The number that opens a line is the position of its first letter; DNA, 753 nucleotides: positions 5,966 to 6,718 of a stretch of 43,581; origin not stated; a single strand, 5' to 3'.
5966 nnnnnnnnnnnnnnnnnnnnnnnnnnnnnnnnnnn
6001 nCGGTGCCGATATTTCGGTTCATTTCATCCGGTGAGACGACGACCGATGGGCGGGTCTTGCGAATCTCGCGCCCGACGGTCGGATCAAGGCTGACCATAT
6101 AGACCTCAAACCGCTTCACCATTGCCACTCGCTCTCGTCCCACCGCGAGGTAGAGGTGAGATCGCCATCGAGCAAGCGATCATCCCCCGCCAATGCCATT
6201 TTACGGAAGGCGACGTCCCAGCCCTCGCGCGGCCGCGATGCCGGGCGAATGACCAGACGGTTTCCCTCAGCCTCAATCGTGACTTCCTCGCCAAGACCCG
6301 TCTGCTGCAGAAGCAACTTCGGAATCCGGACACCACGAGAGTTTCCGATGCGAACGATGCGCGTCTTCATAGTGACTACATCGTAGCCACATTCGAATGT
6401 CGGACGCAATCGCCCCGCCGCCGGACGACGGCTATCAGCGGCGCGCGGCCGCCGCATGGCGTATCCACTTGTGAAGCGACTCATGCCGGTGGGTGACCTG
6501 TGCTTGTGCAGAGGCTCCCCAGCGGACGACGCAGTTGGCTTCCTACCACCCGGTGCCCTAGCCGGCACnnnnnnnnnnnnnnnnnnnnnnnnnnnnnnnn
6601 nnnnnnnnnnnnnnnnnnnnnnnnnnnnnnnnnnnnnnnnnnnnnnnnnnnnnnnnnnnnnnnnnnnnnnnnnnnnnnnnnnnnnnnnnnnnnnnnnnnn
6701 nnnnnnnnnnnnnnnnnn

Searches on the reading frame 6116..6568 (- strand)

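Call 7: search_protein_families(library=pfam, proteins=[window:6116-6568:-], max_evalue=0.01)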
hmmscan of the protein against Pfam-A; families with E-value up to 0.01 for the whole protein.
window:6116-6568:- (150 aa): 1 family
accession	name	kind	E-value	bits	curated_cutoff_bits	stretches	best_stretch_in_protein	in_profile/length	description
PF04014.23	MazE_antitoxin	-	2.2e-07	31.1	24.7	1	71-113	1-46/48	Antidote-toxin recognition MazE, bacterial antitoxin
